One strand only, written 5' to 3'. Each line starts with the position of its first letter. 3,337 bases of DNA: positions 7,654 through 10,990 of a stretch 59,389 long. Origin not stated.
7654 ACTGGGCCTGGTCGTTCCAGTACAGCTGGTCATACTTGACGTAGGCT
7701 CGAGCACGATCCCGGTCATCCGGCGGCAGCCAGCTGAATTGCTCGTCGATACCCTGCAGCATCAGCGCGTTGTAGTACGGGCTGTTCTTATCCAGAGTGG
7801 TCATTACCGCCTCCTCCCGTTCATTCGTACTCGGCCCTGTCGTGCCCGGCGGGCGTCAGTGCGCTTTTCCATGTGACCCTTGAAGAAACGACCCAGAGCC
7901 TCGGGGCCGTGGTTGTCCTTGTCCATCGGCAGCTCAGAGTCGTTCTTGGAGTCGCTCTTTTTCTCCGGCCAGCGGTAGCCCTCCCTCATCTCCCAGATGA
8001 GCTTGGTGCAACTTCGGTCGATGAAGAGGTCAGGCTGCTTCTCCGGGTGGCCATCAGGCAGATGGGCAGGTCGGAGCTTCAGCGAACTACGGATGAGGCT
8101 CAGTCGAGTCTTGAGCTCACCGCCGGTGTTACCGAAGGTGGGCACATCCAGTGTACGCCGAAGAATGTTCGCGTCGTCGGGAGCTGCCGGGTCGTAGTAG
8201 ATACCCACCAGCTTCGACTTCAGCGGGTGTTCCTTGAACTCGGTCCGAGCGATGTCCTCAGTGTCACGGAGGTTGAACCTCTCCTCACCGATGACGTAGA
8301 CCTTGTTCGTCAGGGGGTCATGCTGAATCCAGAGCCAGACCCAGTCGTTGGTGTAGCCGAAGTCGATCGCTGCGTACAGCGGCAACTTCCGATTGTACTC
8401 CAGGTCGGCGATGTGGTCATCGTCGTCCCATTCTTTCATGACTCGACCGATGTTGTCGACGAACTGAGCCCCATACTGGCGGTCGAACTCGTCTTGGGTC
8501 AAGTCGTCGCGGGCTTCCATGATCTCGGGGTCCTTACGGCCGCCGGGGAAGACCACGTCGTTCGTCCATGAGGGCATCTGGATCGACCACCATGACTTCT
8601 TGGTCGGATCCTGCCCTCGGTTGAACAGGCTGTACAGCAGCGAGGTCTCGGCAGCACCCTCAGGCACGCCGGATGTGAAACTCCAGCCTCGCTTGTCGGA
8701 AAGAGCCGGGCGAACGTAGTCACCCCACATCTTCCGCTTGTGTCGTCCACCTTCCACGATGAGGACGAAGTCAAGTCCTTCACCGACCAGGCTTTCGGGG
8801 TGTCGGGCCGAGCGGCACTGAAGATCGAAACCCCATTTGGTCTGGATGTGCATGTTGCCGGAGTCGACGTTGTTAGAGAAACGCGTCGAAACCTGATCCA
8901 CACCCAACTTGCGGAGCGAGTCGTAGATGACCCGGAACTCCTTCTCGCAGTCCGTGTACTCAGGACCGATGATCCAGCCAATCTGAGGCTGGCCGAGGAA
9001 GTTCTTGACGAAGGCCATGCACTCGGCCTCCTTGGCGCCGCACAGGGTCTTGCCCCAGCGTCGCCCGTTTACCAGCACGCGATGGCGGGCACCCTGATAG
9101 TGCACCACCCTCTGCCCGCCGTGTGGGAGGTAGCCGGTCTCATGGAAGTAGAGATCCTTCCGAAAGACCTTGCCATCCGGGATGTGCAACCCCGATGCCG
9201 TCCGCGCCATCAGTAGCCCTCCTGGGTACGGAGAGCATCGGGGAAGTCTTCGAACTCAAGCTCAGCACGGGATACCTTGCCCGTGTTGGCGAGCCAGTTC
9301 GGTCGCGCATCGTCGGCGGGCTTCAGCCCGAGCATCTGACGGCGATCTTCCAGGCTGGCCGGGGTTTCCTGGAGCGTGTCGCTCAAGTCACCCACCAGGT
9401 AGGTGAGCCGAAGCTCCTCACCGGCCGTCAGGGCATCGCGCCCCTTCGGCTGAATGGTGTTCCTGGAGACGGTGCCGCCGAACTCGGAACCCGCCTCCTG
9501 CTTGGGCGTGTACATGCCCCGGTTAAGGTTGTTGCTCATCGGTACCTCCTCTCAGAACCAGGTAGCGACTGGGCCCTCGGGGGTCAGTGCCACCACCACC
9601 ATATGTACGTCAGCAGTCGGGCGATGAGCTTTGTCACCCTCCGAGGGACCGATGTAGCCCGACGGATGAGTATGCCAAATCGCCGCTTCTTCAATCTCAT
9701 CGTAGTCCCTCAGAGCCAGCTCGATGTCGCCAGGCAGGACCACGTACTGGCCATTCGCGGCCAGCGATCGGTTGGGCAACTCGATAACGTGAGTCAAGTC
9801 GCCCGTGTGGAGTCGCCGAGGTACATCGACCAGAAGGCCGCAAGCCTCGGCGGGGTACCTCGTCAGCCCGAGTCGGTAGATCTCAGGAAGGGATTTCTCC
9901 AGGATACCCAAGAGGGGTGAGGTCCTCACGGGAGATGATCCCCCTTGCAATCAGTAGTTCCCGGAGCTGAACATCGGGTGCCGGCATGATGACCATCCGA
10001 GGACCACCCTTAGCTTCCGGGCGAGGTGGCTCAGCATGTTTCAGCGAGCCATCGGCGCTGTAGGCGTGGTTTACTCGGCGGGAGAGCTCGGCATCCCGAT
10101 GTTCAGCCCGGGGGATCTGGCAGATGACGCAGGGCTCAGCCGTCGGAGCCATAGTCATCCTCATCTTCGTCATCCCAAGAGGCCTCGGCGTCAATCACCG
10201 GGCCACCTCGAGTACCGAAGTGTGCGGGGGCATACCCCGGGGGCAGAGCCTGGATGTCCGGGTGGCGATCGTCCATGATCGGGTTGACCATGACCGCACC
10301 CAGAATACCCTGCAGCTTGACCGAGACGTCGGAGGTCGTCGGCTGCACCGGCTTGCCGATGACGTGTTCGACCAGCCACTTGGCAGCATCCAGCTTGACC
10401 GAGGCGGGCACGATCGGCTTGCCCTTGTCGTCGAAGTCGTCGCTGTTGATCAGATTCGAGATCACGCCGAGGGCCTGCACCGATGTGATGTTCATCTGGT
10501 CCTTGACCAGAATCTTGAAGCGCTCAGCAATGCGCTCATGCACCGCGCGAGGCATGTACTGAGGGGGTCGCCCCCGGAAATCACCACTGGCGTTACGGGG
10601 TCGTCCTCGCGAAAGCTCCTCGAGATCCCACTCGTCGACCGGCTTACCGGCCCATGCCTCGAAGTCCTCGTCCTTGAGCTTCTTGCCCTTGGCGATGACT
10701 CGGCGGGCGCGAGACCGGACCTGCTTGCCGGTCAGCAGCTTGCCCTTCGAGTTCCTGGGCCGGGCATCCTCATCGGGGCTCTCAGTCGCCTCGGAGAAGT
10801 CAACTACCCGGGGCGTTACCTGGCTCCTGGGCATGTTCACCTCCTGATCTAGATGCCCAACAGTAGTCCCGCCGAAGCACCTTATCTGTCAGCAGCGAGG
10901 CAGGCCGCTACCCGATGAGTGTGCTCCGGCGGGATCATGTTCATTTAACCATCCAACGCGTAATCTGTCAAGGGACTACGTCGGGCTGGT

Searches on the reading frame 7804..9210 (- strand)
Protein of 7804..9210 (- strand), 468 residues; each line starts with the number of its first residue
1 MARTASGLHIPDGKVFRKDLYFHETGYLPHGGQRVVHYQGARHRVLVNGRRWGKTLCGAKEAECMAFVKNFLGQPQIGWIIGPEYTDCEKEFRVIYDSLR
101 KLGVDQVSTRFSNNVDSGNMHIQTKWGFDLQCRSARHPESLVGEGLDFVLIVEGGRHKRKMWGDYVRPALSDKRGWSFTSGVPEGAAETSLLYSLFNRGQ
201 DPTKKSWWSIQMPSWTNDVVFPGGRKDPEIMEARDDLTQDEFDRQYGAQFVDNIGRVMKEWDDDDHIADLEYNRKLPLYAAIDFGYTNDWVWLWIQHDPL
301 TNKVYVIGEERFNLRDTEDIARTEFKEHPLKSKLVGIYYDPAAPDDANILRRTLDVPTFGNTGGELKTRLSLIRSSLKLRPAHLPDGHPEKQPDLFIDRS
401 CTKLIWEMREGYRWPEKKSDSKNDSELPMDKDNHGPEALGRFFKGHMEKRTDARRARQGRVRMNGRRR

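Call 8: search_protein_families(library=pfam, proteins=[window:7804-9210:-], max_evalue=0.01)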
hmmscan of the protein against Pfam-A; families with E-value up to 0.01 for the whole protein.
window:7804-9210:- (468 aa): 1 family
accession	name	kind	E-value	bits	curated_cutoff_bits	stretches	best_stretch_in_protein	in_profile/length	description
PF03237.21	Terminase_6N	-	0.0024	18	22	1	47-211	3-166/215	Terminase large subunit, T4likevirus-type, N-terminal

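Call 46: search_dna_similar(query=window:7804-9210:-, collection=phages, mode=protein, max_rows=25)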
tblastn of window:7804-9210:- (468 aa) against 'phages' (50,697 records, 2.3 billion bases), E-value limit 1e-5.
Records with a match: 244; places in all: 244; records where one place covers at least 80% of the query: 170.
Best place of each record, by identity: 60-80% 3; <60% 241.
By first word of the organism name: Mycobacterium 72; Gordonia 46; Microbacterium 38; Pelagibacter 25; Thermus 11; Rhizobium 10; Caudoviricetes 6; Pseudomonas 6; Klebsiella 6; Ralstonia 4; and 13 more.
By host as written in the record: Mycobacterium smegmatis mc2 155 44; Microbacterium foliorum NRRL B-24224 26; Gordonia rubripertincta NRRL B-16540 26; Candidatus Pelagibacter ubique HTCC1062 14; Microbacterium foliorum NRRL B-24224 SEA 12; Mycobacterium smegmatis mc#155 11; - 11; Gordonia terrae 3612 10; and 50 more.
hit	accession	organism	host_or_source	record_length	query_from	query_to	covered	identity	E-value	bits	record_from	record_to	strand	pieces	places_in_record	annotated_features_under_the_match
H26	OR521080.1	Microbacterium phage Huwbert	Microbacterium foliorum NRRL B-24224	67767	2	448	96%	65.5%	0e+0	591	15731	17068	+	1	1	35: terminase large subunit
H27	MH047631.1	Microbacterium phage Triscuit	Microbacterium foliorum NRRL B-24224 SEA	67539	1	448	96%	64.8%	0e+0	589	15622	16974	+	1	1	34: terminase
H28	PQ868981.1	Curtobacterium phage Shrew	Curtobacterium flaccumfaciens NRRL ...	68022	12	449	94%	65.1%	0e+0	587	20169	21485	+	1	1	46: terminase large subunit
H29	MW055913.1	Arthrobacter phage Wollypog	Arthrobacter globiformis B-2979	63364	22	446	91%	41.2%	5e-89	302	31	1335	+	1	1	1: terminase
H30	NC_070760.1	Arthrobacter phage Wollypog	Arthrobacter globiformis B-2979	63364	22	446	91%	41.2%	5e-89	302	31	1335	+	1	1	1: terminase large subunit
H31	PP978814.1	Microbacterium phage Ajin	Microbacterium foliorum NRRL B-24224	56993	30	447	89%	40.2%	3e-83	286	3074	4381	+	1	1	11: terminase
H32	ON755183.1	Microbacterium phage Sparcetus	Microbacterium foliorum NRRL B-24224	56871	30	447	89%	40.2%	3e-83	285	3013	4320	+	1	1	11: terminase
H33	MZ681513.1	Microbacterium phage TinyMiny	Microbacterium foliorum NRRL B-24224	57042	30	447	89%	40.2%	8e-83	284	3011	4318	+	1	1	11: terminase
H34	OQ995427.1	Microbacterium phage RikSengupta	Microbacterium foliorum NRRL B-24224 SEA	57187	30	447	89%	40.0%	8e-83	284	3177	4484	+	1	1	11: terminase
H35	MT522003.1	Microbacterium phage Rie18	Microbacterium foliorum NRRL B-24224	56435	22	447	91%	38.6%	3e-75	263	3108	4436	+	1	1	11: terminase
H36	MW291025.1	Microbacterium phage Haunter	Microbacterium foliorum NRRL B-24224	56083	22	447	91%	38.6%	3e-75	262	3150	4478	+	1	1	11: terminase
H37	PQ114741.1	Microbacterium phage Crestdrop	Microbacterium foliorum NRRL B-24224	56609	22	447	91%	38.6%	3e-75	262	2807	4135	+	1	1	10: terminase large subunit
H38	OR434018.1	Microbacterium phage Erudite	Microbacterium foliorum NRRL B-24224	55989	22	447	91%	38.6%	4e-75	262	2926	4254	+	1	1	10: terminase large subunit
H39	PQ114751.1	Microbacterium phage Dauntless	Microbacterium foliorum NRRL B-24224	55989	22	447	91%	38.6%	4e-75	262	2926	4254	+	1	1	10: terminase large subunit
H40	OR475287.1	Microbacterium phage JDawG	Microbacterium foliorum NRRL B-24224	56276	22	447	91%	38.6%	4e-75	262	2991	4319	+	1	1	11: terminase large subunit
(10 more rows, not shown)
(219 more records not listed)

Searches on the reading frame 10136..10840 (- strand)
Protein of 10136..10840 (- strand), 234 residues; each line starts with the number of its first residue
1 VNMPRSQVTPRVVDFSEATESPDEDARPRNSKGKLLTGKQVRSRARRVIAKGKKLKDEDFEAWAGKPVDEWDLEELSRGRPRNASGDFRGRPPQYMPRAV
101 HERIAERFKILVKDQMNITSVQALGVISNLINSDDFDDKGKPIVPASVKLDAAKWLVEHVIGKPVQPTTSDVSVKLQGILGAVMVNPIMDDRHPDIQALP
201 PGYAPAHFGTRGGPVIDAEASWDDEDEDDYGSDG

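Call 8: search_protein_families(library=pfam, proteins=[window:10136-10840:-], max_evalue=0.01)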
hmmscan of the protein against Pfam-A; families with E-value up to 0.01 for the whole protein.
window:10136-10840:- (234 aa): 0 families

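Call 75: search_protein_families(library=pfam, proteins=[window:10136-10840:-], max_evalue=0.05)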
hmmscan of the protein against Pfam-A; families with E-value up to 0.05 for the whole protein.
window:10136-10840:- (234 aa): 0 families

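Call 87: find_related_loci(query=A4, collection=viral_contigs, flank=10000)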
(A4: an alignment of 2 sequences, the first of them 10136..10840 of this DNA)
Query A4 (234 aa) in viral_contigs; peptide patterns used: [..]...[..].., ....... (x = any residue, [..] = any of these).
150 stretches matched a pattern; 18 encode a relative of the query (tblastn E <= 1e-3); 18 distinct loci.
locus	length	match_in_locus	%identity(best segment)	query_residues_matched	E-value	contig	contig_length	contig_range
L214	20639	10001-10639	73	9-222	2e-107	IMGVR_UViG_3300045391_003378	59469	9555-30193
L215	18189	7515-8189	72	8-233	4e-106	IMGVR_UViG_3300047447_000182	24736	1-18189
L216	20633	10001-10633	75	1-212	7e-109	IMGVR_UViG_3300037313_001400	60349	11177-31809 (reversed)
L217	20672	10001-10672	71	3-226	2e-100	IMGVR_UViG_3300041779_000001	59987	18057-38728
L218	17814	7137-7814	64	8-226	4e-96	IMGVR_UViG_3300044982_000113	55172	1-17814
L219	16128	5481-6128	71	9-225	4e-95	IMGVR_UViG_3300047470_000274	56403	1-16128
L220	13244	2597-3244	71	9-225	4e-95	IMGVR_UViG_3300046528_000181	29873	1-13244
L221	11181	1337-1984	71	9-225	4e-95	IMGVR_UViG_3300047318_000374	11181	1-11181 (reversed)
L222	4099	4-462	84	60-212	1e-86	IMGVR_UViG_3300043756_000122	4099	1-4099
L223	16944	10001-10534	53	28-208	1e-56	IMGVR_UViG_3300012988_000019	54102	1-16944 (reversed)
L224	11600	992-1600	49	28-227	6e-56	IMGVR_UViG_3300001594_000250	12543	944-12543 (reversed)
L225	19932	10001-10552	51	25-208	1e-52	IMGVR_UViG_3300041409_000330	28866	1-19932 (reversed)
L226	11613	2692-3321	48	25-230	3e-50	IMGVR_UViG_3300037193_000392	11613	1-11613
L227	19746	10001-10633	45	2-187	3e-49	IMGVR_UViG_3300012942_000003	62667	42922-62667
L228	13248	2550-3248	41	7-204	2e-47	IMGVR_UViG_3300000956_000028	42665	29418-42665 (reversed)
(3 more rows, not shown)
